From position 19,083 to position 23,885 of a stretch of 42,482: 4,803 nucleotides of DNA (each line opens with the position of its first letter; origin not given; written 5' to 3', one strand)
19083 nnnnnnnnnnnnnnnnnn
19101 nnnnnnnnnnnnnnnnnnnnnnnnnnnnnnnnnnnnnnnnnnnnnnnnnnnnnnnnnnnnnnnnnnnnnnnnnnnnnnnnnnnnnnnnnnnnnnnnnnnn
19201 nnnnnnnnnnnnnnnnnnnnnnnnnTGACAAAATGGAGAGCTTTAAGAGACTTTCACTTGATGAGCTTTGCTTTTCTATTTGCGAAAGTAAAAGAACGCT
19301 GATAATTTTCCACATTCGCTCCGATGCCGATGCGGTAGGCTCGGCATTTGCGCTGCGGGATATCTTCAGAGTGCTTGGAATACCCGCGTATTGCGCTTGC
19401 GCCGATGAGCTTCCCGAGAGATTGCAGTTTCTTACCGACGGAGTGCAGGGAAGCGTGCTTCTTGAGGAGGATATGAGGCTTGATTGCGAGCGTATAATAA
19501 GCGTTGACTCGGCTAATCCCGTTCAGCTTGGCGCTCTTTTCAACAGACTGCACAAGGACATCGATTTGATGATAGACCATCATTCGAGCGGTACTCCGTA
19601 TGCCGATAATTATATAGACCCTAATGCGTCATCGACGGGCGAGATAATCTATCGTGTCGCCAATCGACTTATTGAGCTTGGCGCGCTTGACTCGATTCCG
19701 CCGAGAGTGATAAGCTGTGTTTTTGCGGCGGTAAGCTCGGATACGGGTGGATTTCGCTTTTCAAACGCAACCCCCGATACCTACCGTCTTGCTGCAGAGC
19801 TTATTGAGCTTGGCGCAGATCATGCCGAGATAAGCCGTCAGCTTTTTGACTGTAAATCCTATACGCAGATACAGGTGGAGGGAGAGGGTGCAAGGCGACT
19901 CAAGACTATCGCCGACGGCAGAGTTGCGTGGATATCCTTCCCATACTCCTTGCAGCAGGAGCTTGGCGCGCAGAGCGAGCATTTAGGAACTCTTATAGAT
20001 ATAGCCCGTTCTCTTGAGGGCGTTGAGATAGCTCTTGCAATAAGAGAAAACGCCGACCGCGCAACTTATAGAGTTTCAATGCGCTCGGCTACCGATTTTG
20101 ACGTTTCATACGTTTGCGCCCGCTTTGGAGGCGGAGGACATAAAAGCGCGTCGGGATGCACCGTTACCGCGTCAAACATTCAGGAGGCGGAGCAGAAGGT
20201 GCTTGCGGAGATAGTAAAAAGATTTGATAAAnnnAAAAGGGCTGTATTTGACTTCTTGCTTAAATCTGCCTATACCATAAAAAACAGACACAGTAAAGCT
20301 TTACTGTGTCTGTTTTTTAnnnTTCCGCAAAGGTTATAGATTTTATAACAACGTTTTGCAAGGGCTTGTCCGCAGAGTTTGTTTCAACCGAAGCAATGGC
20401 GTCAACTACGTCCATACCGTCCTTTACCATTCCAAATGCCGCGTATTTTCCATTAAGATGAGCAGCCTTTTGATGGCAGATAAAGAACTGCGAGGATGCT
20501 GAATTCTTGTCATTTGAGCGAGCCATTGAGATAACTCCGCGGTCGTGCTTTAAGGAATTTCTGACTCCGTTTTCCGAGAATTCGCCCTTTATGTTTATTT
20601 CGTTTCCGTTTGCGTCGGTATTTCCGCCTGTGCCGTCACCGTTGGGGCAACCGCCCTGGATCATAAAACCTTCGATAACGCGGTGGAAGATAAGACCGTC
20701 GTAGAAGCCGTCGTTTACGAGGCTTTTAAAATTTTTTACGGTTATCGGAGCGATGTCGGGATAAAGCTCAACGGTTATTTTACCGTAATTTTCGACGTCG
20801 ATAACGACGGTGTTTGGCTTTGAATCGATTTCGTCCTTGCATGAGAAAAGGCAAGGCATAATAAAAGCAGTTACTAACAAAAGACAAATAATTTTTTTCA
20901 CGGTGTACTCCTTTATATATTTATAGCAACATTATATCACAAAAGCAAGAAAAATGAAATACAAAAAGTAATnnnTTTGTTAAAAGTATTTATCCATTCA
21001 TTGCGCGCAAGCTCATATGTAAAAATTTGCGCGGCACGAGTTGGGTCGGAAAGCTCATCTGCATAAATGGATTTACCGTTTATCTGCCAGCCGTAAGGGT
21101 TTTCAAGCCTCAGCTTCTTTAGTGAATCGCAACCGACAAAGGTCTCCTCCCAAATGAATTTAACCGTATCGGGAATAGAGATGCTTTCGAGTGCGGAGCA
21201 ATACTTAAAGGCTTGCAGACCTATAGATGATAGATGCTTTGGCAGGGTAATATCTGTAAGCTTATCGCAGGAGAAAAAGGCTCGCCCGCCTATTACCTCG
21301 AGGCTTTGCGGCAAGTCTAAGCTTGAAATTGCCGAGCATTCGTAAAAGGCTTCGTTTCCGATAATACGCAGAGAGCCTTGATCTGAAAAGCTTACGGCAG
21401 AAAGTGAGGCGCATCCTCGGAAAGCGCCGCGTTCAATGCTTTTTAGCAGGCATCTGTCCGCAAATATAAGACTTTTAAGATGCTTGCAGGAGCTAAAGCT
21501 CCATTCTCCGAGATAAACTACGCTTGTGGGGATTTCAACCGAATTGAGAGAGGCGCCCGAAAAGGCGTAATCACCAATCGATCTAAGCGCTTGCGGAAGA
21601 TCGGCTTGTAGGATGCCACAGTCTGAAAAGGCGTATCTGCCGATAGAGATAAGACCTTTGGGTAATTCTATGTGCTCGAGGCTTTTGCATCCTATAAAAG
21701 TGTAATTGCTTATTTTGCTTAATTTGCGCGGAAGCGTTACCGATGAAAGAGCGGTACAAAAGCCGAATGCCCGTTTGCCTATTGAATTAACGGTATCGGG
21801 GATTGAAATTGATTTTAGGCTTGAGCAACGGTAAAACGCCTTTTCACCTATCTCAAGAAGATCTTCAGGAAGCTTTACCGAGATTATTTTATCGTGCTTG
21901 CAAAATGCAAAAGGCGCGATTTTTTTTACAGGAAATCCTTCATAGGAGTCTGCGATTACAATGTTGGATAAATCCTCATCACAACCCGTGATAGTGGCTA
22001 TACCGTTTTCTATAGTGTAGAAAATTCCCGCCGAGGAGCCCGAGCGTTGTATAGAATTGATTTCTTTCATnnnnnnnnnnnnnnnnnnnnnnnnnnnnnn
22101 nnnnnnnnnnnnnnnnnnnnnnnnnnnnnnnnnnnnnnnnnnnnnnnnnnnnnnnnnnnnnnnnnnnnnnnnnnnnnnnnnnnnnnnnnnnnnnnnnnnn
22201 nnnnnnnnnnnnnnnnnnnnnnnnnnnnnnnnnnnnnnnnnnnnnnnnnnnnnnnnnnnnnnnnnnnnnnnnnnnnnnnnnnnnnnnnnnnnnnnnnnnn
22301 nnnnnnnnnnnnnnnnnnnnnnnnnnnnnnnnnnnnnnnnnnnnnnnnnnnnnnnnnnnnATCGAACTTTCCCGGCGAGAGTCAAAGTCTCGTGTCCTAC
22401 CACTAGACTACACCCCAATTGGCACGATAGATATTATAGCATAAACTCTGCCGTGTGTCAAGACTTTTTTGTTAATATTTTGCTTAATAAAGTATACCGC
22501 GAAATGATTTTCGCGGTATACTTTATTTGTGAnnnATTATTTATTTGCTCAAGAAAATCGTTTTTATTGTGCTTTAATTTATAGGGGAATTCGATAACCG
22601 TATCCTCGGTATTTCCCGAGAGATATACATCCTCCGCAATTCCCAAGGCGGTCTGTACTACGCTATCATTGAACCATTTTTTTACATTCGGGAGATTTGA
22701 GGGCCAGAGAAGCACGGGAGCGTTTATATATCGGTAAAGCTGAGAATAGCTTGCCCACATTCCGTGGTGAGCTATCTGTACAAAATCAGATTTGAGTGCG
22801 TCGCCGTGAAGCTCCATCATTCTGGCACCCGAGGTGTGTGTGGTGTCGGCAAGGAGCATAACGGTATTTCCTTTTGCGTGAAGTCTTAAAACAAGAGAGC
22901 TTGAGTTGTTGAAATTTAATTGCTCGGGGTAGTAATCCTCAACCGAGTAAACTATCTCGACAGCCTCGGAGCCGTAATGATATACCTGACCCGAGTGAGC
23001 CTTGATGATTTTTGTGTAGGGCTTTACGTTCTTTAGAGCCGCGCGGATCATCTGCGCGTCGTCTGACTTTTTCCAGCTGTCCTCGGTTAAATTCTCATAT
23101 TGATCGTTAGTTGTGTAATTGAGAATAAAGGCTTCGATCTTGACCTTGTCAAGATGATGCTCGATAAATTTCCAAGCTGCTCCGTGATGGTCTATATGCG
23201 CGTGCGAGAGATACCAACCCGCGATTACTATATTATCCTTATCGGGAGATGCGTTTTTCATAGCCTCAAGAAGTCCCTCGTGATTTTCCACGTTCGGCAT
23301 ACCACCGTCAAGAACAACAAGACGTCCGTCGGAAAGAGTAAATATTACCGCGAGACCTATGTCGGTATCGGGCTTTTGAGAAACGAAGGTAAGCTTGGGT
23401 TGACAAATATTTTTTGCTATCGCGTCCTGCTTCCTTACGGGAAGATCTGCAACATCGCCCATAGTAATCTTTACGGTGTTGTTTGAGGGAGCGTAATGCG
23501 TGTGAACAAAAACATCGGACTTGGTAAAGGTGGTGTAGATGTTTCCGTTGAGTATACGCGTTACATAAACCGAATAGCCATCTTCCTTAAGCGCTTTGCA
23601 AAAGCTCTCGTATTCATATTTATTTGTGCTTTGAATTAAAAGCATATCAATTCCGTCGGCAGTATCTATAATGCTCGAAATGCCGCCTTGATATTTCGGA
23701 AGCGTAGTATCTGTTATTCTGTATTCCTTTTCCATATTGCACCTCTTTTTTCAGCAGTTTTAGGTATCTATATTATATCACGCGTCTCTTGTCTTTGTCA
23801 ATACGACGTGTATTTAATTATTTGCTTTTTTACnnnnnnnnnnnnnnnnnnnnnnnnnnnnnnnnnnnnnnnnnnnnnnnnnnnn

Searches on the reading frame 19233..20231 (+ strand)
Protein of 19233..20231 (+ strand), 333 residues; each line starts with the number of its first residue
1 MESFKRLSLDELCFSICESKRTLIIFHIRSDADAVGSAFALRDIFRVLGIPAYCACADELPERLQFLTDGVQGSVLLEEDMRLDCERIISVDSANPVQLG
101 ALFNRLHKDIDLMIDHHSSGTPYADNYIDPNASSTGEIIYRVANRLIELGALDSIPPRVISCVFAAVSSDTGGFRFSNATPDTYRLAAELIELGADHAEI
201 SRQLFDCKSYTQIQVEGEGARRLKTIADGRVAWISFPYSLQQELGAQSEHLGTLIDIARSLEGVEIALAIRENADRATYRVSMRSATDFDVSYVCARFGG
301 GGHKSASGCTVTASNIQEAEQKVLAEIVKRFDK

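Call 26: search_protein_families(library=pfam, proteins=[window:19233-20231:+])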
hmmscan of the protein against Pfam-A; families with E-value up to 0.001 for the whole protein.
window:19233-20231:+ (333 aa): 2 families
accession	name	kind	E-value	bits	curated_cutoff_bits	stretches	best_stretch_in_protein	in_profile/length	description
PF01368.27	DHH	-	2.7e-13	50.7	28.1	1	22-166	2-124/125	DHH family, N-terminal domain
PF02272.25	DHHA1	-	1.8e-10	41.7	25.9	1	243-327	10-100/102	DHHA1 domain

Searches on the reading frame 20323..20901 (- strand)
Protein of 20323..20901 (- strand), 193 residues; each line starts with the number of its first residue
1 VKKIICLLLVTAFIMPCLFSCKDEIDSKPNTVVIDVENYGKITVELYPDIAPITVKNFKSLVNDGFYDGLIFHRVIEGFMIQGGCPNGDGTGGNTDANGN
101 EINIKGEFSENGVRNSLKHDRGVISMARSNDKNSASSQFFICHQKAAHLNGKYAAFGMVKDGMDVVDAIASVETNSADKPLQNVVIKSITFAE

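Call 26: search_protein_families(library=pfam, proteins=[window:20323-20901:-])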
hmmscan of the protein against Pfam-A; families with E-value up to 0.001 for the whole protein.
window:20323-20901:- (193 aa): 1 family
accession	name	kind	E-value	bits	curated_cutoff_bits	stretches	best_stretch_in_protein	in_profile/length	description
PF00160.26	Pro_isomerase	-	1.6e-53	181.7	21.7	1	32-190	2-158/159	Cyclophilin type peptidyl-prolyl cis-trans isomerase/CLD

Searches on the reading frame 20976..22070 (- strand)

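Call 26: search_protein_families(library=pfam, proteins=[window:20976-22070:-])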
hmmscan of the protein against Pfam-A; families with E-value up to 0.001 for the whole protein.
window:20976-22070:- (365 aa): 2 families
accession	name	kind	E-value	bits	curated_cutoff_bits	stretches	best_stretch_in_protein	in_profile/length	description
PF13306.12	LRR_5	-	9.1e-88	291.1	27.7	3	49-171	1-121/127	BspA type Leucine rich repeat region (6 copies)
PF13855.12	LRR_8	-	4.7e-15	55.5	27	0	206-254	10-57/61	Leucine rich repeat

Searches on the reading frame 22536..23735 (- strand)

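Call 27: search_protein_families(library=pfam, proteins=[window:22536-23735:-])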
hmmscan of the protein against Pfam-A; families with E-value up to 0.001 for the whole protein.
window:22536-23735:- (400 aa): 1 family
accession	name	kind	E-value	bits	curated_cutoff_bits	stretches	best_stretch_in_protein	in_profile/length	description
PF00753.33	Lactamase_B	-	3e-05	24.5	22.7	1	128-214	7-87/196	Metallo-beta-lactamase superfamily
